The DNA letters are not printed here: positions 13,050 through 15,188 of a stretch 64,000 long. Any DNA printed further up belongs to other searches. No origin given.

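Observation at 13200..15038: Solitary Upf1-like SF1 helicase with an unrecognised N-terminal domain: candidate single-gene nucleic-acid defence protein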

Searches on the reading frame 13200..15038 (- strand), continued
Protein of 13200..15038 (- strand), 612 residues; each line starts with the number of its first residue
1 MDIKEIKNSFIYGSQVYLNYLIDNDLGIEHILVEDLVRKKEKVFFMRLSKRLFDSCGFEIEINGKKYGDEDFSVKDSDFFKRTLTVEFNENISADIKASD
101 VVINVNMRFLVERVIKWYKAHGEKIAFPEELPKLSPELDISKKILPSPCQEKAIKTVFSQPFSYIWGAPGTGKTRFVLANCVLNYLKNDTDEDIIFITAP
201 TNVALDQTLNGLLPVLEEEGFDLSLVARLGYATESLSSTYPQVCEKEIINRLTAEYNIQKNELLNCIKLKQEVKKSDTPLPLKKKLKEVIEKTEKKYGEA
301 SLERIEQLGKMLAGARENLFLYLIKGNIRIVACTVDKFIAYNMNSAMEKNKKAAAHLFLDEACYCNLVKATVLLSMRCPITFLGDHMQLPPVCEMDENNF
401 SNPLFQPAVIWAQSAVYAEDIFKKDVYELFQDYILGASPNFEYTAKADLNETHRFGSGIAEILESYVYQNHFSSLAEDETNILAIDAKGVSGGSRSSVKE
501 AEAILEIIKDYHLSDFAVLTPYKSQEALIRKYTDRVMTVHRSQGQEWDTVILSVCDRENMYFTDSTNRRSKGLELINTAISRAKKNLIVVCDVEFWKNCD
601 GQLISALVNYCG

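Call 68: search_protein_families(library=padloc, alignment_id=A4, max_evalue=1e-10)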
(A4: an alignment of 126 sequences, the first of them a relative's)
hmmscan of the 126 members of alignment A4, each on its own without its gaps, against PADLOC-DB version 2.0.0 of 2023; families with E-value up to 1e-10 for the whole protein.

A. member 1, L007:7604-7939:+ (112 aa): 0 families

B. families by the number of members that match (of 126 scanned): 230 families (the first 25 are shown)
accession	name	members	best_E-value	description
PDLC02707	PbeA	4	9.4e-39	PbeA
PDLC02503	BrxHI|BrxHII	4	1.2e-23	BrxHI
PDLC03960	SngC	4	7.8e-23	-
PDLC03598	REase_MTase_IIG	2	0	Type IIG restriction enzyme-methyltransferase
PDLC00013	DruE1|DruE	2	0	SNF2 family N-terminal domain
PDLC03659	mREase_IV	2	2.7e-230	Type IV methyl-directed restriction enzyme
PDLC00014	DruE2|DruE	2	4.3e-188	SNF2 family N-terminal domain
PDLC00015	DruE2|DruE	2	3.7e-177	SNF2 family N-terminal domain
PDLC03047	REase_I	2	6.4e-171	Type I restriction enzyme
PDLC00051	DruE4|DruE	2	1.5e-169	SNF2 family N-terminal domain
PDLC00037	DruE3|DruE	2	1.3e-156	SNF2 family N-terminal domain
PDLC00036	DruE3|DruE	2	8.6e-117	SNF2 family N-terminal domain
PDLC03599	REase_MTase_IIG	2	5.1e-97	Type IIG restriction enzyme-methyltransferase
PDLC00035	DruE3|DruE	2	1.2e-95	SNF2 family N-terminal domain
PDLC03658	mREase_IV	2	6.5e-95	Type IV methyl-directed restriction enzyme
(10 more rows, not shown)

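Call 71: search_dna_similar(query=window:13200-15038:-, collection=phages, mode=protein, max_evalue=1e-10, max_rows=12)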
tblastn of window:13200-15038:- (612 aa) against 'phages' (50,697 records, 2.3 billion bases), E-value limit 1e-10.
No match.

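Call 72: search_dna_similar(query=window:13200-15038:-, collection=plasmids, mode=protein, max_evalue=1e-10, max_rows=15)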
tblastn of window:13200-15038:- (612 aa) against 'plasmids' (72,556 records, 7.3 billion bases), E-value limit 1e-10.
No match.

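Call 82: search_protein_families(library=pfam, proteins=[L042:7167-7925:+, L029:7191-7934:+, L033:3636-4064:+, L063:7358-7747:+, L009:1-444:+, L015:3988-4704:+, L058:7496-7993:+, L014:7115-7882:+, L045:7301-7921:+, L081:7497-7931:+], max_evalue=0.01)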
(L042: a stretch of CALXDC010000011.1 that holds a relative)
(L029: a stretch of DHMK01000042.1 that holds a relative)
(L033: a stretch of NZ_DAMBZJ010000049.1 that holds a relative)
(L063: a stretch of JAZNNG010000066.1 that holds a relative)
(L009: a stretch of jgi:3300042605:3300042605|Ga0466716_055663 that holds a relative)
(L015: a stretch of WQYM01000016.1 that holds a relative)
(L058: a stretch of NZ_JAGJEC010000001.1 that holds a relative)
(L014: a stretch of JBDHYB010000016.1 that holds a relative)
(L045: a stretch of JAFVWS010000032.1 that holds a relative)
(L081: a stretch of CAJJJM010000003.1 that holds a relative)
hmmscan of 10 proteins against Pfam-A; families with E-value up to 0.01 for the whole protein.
L042:7167-7925:+ (253 aa): 10 families
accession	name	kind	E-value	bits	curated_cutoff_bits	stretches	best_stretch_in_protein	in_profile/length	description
PF00717.28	Peptidase_S24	-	8.2e-29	100.1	23.3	1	128-246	1-116/116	Peptidase S24-like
PF01381.28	HTH_3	-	9.1e-13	48.5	23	1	8-62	1-54/55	Helix-turn-helix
PF13560.12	HTH_31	-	5.6e-09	36.6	27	1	5-62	3-60/64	Helix-turn-helix domain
PF12844.13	HTH_19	-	4.9e-08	33.2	30.2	1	5-64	1-59/64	Helix-turn-helix domain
PF13443.12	HTH_26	-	1.2e-07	32.3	22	1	7-67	1-61/63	Cro/C1-type HTH DNA-binding domain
PF13384.12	HTH_23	-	9.9e-05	22.5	24.6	0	12-35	13-36/50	Homeodomain-like domain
PF01527.26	HTH_Tnp_1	-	0.0021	18.7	24.1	0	46-78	23-56/75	Transposase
PF04545.22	Sigma70_r4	-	0.0043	17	24.1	0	11-37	15-41/50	Sigma-70, region 4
PF00356.27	LacI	-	0.0076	16.5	27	0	18-53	1-38/46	Bacterial regulatory proteins, lacI family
PF13413.12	HTH_25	-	0.0088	16.3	24.6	0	9-60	3-59/62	Helix-turn-helix domain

L029:7191-7934:+ (248 aa): 12 families
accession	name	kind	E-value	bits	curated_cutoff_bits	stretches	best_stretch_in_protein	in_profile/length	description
PF00717.28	Peptidase_S24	-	1e-24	86.9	23.3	1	127-241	1-116/116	Peptidase S24-like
PF01381.28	HTH_3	-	2.3e-13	50.4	23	1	50-103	1-53/55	Helix-turn-helix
PF12844.13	HTH_19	-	2e-07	31.3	30.2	1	50-102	4-55/64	Helix-turn-helix domain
PF13443.12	HTH_26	-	2.4e-06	28.1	22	1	54-102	6-54/63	Cro/C1-type HTH DNA-binding domain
PF13560.12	HTH_31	-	3.2e-06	27.8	27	1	51-102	7-58/64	Helix-turn-helix domain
PF00356.27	LacI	-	1.5e-05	25.1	27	1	60-98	1-41/46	Bacterial regulatory proteins, lacI family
PF13384.12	HTH_23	-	0.00012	22.2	24.6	1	53-78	14-37/50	Homeodomain-like domain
PF04545.22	Sigma70_r4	-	0.001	19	24.1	1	48-80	11-42/50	Sigma-70, region 4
PF13545.12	HTH_Crp_2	-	0.0029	18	27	1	53-77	17-41/70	Crp-like helix-turn-helix domain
PF13542.12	HTH_Tnp_ISL3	-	0.0029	17.5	27.4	1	60-78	28-46/51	Helix-turn-helix domain of transposase family ISL3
PF13413.12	HTH_25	-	0.0051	17.1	24.6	0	51-87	3-39/62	Helix-turn-helix domain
PF12728.13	HTH_17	-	0.0064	17.2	27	0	59-78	2-21/51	Helix-turn-helix domain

L033:3636-4064:+ (143 aa): 1 family
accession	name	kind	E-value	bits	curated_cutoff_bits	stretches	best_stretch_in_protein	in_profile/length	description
PF01381.28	HTH_3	-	0.0017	18.8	23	1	53-90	17-55/55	Helix-turn-helix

L063:7358-7747:+ (130 aa): 3 families
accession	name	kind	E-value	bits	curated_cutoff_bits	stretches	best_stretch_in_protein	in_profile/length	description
PF01381.28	HTH_3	-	6.7e-07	29.7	23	1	13-64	4-55/55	Helix-turn-helix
PF13443.12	HTH_26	-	0.00013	22.6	22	1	9-62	1-55/63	Cro/C1-type HTH DNA-binding domain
PF12844.13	HTH_19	-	0.00035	20.9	30.2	1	8-67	2-61/64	Helix-turn-helix domain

L009:1-444:+ (148 aa): 0 families

L015:3988-4704:+ (239 aa): 1 family
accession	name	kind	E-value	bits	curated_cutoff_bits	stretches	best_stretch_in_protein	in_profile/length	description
PF00149.33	Metallophos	-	3.5e-11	44.3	21.5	1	10-220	2-190/191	Calcineurin-like phosphoesterase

L058:7496-7993:+ (166 aa): 1 family
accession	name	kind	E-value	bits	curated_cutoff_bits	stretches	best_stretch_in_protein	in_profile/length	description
PF03167.25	UDG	-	1.9e-14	54.4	24.3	1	8-159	6-140/141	Uracil DNA glycosylase superfamily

L014:7115-7882:+ (256 aa): 1 family
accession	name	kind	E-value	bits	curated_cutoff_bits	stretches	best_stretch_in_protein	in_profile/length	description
PF03741.22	TerC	-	4.4e-46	157.3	27.8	1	19-222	2-177/178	Integral membrane protein TerC family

L045:7301-7921:+ (207 aa): 3 families
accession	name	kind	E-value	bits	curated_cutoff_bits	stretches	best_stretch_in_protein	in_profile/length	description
PF01381.28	HTH_3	-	5.8e-07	29.9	23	1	144-201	1-55/55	Helix-turn-helix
PF13443.12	HTH_26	-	3.4e-06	27.7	22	1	143-206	1-62/63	Cro/C1-type HTH DNA-binding domain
PF13560.12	HTH_31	-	0.0042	17.8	27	0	144-199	6-59/64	Helix-turn-helix domain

L081:7497-7931:+ (145 aa): 0 families

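Call 87: find_encoding_contigs(protein=P0011, flank=8000, max_places=2)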
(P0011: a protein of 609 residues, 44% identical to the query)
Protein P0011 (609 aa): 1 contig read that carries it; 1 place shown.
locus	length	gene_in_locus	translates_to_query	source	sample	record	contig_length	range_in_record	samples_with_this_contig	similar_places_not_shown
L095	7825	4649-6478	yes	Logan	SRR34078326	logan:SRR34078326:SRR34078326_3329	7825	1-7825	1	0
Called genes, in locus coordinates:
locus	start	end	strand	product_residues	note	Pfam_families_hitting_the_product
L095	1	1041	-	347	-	?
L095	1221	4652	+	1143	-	PF02811:PHP, PF07733:DNA_pol3_alpha, PF17657:DNA_pol3_finger, PF14579:HHH_6, PF01336:tRNA_anti-codon (weak)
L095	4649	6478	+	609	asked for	PF13086:AAA_11, PF13245:AAA_19 (faint), PF13087:AAA_12, PF01443:Viral_helicase1 (weak), PF13538:UvrD_C_2 (weak)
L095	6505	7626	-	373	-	PF14607:GxDLY, PF14606:Lipase_GDSL_3, PF13472:Lipase_GDSL_2 (weak)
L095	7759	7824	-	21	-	?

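Call 91: search_solved_structures(query=A2, max_evalue=0.00001, show_alignments=0)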
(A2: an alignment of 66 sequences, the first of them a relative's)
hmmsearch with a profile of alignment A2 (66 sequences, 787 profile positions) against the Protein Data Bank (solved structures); distinct sequences matched with E-value up to 0.00001: 31.
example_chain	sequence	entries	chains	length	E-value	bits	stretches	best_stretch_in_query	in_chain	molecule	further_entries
4b3g_A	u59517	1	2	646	7.5e-25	90.6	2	655-765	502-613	DNA-BINDING PROTEIN SMUBP-2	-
4b3f_X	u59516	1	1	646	7.6e-25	90.6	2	655-765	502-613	DNA-BINDING PROTEIN SMUBP-2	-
2gjk_A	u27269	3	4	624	1.1e-18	70.2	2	148-210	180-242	Regulator of nonsense transcripts 1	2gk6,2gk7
2xzo_A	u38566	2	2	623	1.2e-18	70.2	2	148-210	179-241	REGULATOR OF NONSENSE TRANSCRIPTS 1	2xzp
6ej5_A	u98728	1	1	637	1.3e-18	70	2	148-210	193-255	Regulator of nonsense transcripts 1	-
9qwn_A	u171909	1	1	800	3.7e-18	68.5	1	148-209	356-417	Isoform 2 of Regulator of nonsense transcripts 1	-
2wjv_A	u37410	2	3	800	5.8e-18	67.9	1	148-210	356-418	REGULATOR OF NONSENSE TRANSCRIPTS 1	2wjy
8rd3_A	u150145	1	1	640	1.4e-17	66.6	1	141-207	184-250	ATP-dependent helicase NAM7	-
2xzl_A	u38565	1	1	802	3.3e-17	65.4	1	141-207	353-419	ATP-DEPENDENT HELICASE NAM7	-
9qdq_A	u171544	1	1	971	5.1e-17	64.7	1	141-207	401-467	ATP-dependent helicase NAM7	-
8ftm_A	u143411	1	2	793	5.4e-14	54.7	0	416-555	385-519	5'-3' RNA helicase-like protein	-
9q9z_A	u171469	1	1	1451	6.6e-14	54.4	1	610-756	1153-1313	NFX1-type zinc finger-containing protein 1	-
4pj3_A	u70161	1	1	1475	8.2e-13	50.8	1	141-238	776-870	Intron-binding protein aquarius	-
5mqf_U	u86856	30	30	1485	8.4e-13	50.8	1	141-238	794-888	Intron-binding protein aquarius | RNA helicase aquarius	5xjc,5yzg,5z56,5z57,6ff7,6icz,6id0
5eax_A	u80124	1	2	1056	2.4e-12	49.3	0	661-761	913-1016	DNA replication ATP-dependent helicase/nuclease DNA2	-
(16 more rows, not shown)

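Call 93: find_related_loci(query=P0001, collection=metagenome_contigs, flank=8000)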
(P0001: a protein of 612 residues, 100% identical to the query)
Query P0001 (612 aa) in metagenome_contigs; peptide patterns used: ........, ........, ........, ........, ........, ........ (x = any residue, [..] = any of these).
161 stretches matched a pattern, but none encodes a relative of the query by tblastn (E <= 1e-3).
